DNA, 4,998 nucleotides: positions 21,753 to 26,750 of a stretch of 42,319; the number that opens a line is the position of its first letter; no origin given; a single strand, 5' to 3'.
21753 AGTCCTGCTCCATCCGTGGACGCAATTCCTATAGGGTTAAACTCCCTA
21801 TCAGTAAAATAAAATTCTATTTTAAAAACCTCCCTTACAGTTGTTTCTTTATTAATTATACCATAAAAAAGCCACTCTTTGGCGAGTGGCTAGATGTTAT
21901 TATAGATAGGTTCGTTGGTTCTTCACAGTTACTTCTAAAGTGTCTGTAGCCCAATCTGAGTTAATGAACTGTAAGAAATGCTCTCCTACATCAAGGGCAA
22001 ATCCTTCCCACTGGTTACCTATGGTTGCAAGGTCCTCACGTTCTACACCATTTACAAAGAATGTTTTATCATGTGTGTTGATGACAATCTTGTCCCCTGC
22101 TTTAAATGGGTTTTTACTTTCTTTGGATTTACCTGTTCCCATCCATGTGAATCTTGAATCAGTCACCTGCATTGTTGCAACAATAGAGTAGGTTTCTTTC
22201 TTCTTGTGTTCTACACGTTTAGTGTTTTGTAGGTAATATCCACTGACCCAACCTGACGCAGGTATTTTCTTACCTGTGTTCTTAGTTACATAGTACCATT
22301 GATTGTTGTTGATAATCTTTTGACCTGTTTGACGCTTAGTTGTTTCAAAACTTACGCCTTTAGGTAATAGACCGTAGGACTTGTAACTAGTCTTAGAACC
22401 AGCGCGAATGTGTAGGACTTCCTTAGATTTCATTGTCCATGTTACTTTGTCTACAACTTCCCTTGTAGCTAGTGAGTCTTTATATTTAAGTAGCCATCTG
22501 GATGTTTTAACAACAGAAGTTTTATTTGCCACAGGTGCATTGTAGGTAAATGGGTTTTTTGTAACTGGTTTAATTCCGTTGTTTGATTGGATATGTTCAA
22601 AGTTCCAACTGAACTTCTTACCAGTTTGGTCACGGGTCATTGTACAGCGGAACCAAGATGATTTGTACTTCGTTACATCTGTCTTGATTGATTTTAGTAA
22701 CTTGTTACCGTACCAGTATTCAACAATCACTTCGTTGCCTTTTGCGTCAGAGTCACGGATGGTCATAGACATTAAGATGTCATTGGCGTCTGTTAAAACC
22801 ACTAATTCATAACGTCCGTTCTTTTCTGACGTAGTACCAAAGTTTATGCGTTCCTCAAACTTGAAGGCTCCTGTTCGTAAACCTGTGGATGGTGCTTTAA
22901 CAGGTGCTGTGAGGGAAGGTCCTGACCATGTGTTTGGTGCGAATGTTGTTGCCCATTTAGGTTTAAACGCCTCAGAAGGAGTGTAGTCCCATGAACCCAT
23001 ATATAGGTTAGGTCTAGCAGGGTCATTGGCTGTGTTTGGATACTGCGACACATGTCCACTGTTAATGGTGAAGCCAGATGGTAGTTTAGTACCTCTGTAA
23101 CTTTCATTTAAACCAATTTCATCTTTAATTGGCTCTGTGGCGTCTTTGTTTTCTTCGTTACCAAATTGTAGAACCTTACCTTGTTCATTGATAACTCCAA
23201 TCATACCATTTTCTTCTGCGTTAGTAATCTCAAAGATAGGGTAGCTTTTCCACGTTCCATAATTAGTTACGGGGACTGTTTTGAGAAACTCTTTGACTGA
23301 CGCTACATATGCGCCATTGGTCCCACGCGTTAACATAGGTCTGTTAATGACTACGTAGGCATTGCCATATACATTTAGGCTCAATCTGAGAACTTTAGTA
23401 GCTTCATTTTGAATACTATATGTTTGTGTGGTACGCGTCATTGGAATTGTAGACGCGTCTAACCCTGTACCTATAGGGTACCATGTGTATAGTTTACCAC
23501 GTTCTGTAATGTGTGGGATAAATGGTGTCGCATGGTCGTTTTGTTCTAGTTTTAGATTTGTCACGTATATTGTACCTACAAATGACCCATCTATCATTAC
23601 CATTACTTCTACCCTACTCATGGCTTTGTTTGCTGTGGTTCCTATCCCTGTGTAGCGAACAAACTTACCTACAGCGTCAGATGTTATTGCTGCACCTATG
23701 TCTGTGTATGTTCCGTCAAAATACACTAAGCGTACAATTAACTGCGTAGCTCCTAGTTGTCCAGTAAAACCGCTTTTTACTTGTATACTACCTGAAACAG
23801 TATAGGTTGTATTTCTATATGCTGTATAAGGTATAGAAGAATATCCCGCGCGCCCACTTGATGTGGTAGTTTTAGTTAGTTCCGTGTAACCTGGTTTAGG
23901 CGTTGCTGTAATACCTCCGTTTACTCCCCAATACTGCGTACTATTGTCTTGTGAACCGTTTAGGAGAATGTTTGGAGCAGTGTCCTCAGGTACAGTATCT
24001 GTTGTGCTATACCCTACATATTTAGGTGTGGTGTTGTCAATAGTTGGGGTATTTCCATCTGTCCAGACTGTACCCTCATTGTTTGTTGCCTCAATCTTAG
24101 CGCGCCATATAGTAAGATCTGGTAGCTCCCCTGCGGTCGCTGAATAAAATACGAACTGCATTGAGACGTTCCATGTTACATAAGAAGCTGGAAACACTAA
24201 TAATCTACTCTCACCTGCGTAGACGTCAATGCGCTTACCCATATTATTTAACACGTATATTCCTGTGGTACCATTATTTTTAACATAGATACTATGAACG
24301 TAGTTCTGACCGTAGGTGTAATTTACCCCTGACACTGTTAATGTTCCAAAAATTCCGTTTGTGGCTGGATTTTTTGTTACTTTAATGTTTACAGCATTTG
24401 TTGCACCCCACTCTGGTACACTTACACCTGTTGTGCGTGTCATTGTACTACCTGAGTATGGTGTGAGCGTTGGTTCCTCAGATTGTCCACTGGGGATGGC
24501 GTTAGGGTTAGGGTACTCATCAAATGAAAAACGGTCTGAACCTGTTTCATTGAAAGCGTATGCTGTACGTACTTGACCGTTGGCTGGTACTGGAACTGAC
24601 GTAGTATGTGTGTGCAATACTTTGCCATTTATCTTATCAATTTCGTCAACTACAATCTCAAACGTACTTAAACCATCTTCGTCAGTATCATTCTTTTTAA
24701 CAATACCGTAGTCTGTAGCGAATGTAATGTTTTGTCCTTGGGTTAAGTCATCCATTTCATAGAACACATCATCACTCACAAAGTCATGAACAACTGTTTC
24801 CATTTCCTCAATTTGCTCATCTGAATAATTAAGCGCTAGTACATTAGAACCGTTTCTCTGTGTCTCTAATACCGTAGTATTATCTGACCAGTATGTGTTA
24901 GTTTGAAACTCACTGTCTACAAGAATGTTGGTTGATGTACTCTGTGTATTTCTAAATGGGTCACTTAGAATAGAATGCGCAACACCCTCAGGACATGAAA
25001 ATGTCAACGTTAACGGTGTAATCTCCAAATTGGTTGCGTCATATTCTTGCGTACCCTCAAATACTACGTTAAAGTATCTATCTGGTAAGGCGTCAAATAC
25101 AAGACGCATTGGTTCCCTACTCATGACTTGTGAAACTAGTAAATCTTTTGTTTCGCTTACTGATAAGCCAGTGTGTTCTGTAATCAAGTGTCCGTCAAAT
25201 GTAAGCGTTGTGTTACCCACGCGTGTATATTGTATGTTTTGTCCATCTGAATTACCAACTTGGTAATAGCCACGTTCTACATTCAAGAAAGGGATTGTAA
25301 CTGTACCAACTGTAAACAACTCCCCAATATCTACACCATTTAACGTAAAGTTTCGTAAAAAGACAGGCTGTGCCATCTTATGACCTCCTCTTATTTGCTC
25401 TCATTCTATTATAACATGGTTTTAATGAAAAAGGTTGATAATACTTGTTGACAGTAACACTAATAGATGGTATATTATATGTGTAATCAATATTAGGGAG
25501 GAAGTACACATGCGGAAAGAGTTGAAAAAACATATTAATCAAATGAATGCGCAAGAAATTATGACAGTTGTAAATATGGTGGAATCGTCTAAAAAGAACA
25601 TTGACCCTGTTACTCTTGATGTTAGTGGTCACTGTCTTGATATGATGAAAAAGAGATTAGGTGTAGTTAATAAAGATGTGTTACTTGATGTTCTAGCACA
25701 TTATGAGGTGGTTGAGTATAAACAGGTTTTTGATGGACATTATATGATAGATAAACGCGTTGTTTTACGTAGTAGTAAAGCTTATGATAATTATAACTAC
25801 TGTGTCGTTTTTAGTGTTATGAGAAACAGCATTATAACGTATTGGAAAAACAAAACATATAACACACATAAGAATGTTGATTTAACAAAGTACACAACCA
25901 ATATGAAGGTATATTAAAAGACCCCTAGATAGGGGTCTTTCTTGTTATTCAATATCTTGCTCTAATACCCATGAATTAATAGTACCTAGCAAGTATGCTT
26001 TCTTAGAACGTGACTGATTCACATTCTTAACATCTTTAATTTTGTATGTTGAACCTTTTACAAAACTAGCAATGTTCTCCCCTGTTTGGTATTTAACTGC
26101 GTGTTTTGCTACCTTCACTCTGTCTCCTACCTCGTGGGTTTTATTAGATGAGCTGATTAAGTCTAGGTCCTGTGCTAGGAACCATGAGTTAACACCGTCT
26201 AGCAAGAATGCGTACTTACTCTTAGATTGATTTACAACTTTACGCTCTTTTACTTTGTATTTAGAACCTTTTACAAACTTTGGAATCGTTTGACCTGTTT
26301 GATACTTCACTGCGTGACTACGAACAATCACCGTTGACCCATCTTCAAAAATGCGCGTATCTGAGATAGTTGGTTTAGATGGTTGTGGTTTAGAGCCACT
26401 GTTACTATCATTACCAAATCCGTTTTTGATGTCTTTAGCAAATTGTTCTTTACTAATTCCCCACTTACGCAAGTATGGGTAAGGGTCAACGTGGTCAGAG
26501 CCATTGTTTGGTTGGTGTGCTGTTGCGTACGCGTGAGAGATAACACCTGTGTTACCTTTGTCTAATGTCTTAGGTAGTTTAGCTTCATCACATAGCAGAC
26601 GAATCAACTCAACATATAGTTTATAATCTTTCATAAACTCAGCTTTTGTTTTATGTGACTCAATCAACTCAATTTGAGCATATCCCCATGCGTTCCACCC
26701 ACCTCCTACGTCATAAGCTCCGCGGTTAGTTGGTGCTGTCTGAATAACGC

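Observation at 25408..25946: Reverse-oriented single-gene moron with consensus promoter and its own terminator, inserted between the Dit and endolysin genes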

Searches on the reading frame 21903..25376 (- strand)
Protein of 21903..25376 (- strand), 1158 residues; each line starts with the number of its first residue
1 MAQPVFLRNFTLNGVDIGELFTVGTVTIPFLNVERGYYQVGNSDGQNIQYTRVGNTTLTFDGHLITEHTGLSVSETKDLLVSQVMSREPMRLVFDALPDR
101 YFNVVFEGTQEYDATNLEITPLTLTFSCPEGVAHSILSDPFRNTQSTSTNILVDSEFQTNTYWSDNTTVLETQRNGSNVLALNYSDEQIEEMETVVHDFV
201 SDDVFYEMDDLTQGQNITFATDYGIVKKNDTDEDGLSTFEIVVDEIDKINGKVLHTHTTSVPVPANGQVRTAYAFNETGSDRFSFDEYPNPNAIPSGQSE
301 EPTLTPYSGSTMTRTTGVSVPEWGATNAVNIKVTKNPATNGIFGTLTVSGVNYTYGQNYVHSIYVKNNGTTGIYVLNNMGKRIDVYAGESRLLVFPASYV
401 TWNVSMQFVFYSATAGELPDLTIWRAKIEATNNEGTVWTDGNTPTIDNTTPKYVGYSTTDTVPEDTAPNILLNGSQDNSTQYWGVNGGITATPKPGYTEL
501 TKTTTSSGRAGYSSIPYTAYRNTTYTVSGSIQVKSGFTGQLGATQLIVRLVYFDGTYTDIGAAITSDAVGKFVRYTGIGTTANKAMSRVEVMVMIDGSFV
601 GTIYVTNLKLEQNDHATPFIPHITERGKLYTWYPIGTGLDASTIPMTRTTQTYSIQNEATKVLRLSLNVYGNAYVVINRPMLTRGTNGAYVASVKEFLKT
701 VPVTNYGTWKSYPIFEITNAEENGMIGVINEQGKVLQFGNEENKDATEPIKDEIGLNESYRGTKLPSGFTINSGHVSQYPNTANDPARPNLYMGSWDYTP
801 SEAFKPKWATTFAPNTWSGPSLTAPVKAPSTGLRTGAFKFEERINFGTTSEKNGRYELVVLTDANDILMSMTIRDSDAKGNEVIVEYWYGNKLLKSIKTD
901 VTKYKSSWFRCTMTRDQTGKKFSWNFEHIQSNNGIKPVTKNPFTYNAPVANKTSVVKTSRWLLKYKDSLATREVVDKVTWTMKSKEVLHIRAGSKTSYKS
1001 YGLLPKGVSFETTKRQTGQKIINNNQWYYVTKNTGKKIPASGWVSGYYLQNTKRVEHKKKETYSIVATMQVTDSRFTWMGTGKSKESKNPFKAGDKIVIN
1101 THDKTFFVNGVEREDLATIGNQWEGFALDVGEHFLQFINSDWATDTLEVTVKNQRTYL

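Call 4: search_protein_families(library=pfam, proteins=[window:21903-25376:-], max_evalue=1)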
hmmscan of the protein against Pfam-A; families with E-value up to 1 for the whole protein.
window:21903-25376:- (1158 aa): 5 families
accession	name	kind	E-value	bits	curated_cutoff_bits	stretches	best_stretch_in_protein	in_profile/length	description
PF21869.3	Dit-like_CBM2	-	2.9e-10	40.3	27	1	756-891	6-140/228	Distal tail component, second carbohydrate binding domain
PF08239.17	SH3_3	-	1.2e-06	29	27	1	987-1050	2-54/54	Bacterial SH3 domain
PF22768.1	SPP1_Dit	-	5.6e-06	26.9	25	1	1067-1144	14-88/97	Siphovirus-type tail component, C-terminal domain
PF05709.17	Sipho_tail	-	0.00015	22.4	24.2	1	36-128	28-118/118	Phage tail protein RIFT-related domain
PF22692.1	LlgE_F_G_D1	-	0.0079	16.8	27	1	35-74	5-42/64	Flagellar hook protein FlgE/F/G D1 domain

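Call 5: search_protein_families(library=phrogs, proteins=[window:21903-25376:-], max_evalue=0.01)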
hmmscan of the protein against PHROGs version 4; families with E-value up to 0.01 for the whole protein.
window:21903-25376:- (1158 aa): 2 families
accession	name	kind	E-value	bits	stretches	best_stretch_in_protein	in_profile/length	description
phrog_202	-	tail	4.8e-67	228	3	700-978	167-441/523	distal tail protein Dit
phrog_5577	-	tail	0.0028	18.1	0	1071-1157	213-294/295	minor tail protein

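Call 46: search_dna_similar(query=window:21903-25376:-, collection=phages, mode=protein, max_rows=25, max_evalue=1e-10)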
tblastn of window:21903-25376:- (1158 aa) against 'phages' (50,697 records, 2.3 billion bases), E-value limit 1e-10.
Records with a match: 150; places in all: 150; records where one place covers at least 80% of the query: 0.
Best place of each record, by identity: <60% 150.
By first word of the organism name: Enterococcus 128; Lactobacillus 21; Enteroccous 1.
By host as written in the record: Enterococcus faecalis 41; Enterococcus faecium 15; Lactobacillus paracasei 8; - 6; Enterococcus sp. 6; Enterococcus faecalis ATCC 19433 4; Enterococcus faecalis ATCC 29212 4; Enterococcus faecalis ATCC 33186 4; and 44 more.
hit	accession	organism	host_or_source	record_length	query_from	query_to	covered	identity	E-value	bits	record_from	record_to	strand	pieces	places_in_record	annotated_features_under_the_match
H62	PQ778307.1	Enterococcus phage SSBHU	Enterococcus faecium ATCC 35667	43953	1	1158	54%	34.5%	1e-44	387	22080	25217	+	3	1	distal tail protein Dit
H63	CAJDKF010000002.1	Enterococcus phage vB_EfaS_159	Cabrales cheese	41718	6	980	51%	32.1%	1e-40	311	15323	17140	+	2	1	Minor tail protein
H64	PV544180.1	Enterococcus phage Stockyards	Enterococcus faecalis ATCC 19433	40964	6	980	51%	32.1%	2e-40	310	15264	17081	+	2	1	distal tail protein Dit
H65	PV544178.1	Enterococcus phage RioGrande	Enterococcus faecalis ATCC 19433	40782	6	980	51%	32.0%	9e-41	312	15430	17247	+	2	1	distal tail protein Dit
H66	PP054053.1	Enterococcus phage KEF1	Enterococcus faecalis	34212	6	980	51%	31.9%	1e-40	311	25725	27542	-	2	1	tail protein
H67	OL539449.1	Enterococcus phage vB_EfaS_Paulomi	Enterococcus faecalis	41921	6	980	51%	31.9%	9e-41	310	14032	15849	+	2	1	putative tail protein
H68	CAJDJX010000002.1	Enterococcus phage Q69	Goat milk cheese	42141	6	980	51%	31.9%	1e-40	310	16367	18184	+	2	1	Phage tail protein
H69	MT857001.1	Enterococcus phage EFA1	Enterococcus faecalis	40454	6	980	51%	31.8%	9e-41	310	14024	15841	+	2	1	putative tail protein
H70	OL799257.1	Enterococcus phage phiSHEF11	Enterococcus faecalis EF2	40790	6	980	51%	31.8%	1e-39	307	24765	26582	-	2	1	tail protein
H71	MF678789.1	Enterococcus phage phiSHEF4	Enterococcus faecalis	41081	6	980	51%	31.8%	1e-39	307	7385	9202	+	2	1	tail protein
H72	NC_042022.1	Enterococcus phage phiSHEF4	Enterococcus faecalis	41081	6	980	51%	31.8%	1e-39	307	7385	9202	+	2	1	distal tail protein Dit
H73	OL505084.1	Enterococcus phage EFap02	Enterococcus faecalis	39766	6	980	51%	31.7%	3e-41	310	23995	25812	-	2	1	hypothetical protein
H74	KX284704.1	Enterococcus phage SANTOR1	Enterococcus faecalis ATCC 19433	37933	6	980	51%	31.7%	2e-40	309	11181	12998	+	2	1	hypothetical protein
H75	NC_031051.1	Enterococcus phage SANTOR1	Enterococcus faecalis ATCC 19433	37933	6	980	51%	31.7%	2e-40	309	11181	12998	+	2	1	distal tail protein Dit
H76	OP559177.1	Enterococcus phage vB_Efa29212_2e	Enterococcus sp.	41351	6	980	51%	31.6%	9e-41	310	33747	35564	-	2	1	hypothetical protein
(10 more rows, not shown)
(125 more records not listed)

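Call 47: get_annotated_region(hit=H62, flank=9000)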
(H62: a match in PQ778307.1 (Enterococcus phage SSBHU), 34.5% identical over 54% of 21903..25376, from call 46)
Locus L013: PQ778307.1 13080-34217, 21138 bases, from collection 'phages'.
description: Enterococcus phage SSBHU, complete genome.
organism: Enterococcus phage SSBHU (NCBI taxid 3388352)
taxonomy: Viruses
host: Enterococcus faecium ATCC 35667; source: moist soil; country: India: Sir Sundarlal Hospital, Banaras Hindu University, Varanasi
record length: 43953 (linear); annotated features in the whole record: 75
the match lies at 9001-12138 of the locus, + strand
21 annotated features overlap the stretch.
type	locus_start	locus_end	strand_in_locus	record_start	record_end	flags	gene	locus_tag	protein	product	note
CDS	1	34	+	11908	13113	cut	-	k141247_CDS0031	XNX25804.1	portal protein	-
CDS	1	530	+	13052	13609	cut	-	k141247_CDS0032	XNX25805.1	head maturation protease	-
CDS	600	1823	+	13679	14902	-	-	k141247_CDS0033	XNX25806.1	major head protein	-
CDS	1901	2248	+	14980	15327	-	-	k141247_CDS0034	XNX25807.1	head-tail adaptor Ad1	-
CDS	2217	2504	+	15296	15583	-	-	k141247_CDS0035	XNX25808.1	head closure Hc1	-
CDS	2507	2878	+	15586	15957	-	-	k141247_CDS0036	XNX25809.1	tail completion or Neck1 protein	-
CDS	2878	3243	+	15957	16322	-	-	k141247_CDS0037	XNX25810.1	tail terminator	-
CDS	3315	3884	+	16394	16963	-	-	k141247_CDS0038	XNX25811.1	major tail protein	-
CDS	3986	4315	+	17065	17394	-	-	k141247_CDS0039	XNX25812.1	head-tail adaptor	-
CDS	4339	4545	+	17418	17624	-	-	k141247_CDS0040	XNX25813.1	hypothetical protein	-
CDS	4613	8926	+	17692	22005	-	-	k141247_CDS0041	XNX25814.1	tail length tape measure protein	-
CDS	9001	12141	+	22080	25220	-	-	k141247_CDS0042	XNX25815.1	distal tail protein Dit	-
CDS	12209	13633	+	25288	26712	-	-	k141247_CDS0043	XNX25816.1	minor tail protein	-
CDS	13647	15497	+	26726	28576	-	-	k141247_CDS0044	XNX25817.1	virion structural protein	-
CDS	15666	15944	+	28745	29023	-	-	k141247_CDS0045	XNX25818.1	holin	-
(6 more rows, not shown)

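Call 48: get_annotated_region(hit=H72, flank=7000)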
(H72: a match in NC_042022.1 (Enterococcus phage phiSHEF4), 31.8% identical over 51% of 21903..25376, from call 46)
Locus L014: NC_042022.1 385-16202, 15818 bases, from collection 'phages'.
description: Enterococcus phage phiSHEF4, complete genome.
organism: Enterococcus phage phiSHEF4 (NCBI taxid 2030923)
taxonomy: Viruses; Duplodnaviria; Heunggongvirae; Uroviricota; Caudoviricetes; Efquatrovirus; Efquatrovirus SHEF4
host: Enterococcus faecalis; source: wastewater; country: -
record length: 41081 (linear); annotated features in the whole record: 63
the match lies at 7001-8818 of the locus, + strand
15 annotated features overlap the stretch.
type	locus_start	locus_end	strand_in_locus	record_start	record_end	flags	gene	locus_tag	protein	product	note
CDS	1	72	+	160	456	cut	-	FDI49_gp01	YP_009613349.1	head-tail adaptor Ad1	gp6-like head-tail connector protein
CDS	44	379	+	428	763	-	-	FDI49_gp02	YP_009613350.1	head closure Hc1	-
CDS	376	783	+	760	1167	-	-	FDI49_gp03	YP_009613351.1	hypothetical protein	-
CDS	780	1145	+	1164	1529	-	-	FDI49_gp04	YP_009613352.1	tail terminator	-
CDS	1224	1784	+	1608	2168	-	-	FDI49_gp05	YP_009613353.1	major tail protein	-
CDS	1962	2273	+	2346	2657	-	-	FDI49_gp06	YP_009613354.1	head-tail adaptor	-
CDS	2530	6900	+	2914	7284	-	-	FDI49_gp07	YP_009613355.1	chromosome partition protein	chromosome partition protein Smc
CDS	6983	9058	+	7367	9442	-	-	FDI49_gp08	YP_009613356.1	distal tail protein Dit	-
CDS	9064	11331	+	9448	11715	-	-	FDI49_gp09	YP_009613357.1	minor tail protein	-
CDS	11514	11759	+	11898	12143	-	-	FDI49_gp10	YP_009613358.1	holin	hemolysin XhlA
CDS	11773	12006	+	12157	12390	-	-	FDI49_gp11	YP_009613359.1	holin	-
CDS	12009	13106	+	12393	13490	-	-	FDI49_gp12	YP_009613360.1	endolysin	-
CDS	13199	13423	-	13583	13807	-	-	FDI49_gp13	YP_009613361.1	thioredoxin domain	glutaredoxin-like protein NrdH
CDS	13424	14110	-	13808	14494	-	-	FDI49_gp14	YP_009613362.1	DNA methyltransferase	modification methylase DpnIIB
CDS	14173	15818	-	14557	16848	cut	-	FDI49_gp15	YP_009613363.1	DNA polymerase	-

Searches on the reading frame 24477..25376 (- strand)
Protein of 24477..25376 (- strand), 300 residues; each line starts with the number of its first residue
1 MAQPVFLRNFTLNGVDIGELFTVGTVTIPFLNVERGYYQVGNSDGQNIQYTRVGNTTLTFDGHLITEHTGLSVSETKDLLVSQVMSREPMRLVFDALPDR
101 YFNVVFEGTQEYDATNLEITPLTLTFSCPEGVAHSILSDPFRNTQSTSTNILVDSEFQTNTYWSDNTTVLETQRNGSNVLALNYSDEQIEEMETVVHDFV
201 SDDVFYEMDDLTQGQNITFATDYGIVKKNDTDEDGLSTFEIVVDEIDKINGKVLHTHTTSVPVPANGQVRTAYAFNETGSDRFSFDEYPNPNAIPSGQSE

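Call 55: find_related_loci(query=window:24477-25376:-, collection=viral_contigs, flank=6000)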
Query window:24477-25376:- (300 aa) in viral_contigs; peptide patterns used: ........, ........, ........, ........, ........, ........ (x = any residue, [..] = any of these).
30 stretches matched a pattern; 14 encode a relative of the query (tblastn E <= 1e-3); 14 distinct loci.
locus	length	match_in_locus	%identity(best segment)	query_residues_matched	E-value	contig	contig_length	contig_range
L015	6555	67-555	39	11-166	8e-32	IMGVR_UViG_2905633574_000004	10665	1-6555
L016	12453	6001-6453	40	11-159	2e-31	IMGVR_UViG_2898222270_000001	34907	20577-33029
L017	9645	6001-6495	39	11-170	6e-29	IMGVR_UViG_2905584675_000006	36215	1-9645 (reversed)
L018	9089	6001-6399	41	11-143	5e-29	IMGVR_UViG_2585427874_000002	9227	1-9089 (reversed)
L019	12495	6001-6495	39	11-170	6e-29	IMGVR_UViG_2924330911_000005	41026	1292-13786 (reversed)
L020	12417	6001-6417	40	11-149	4e-29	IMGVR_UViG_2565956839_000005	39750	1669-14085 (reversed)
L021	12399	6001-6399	41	11-143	5e-29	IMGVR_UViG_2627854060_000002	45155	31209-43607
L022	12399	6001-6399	41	11-143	1e-28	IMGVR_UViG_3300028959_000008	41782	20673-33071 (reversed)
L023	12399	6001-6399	41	11-143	9e-28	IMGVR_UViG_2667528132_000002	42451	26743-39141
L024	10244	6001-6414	39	11-143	4e-28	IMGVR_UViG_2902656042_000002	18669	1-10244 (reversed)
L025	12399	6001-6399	41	11-143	7e-28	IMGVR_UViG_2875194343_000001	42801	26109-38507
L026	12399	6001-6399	41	11-143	4e-28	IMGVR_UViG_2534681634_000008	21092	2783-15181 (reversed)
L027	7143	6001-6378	41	11-136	5e-27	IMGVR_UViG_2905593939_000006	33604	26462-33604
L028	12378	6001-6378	41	11-136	9e-27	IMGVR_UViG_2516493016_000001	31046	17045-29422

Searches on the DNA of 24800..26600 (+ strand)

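Call 7: search_dna_similar(query=window:24800-26600:+, collection=phages, mode=near, max_rows=30)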
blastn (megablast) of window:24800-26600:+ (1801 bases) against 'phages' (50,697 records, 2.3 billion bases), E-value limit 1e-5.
Records with a match: 1; places in all: 1; records where one place covers at least 80% of the query: 0.
Best place of each record, by identity: 80-90% 1.
By first word of the organism name: Streptococcus 1.
By host as written in the record: Streptococcus parauberis SP-llh 1.
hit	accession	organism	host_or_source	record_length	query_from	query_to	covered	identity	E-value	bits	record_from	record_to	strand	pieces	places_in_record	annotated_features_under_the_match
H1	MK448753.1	Streptococcus phage Javan407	Streptococcus parauberis SP-llh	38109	1633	1737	6%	82.1%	4e-15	90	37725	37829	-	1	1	cell wall-associated murein hydrolase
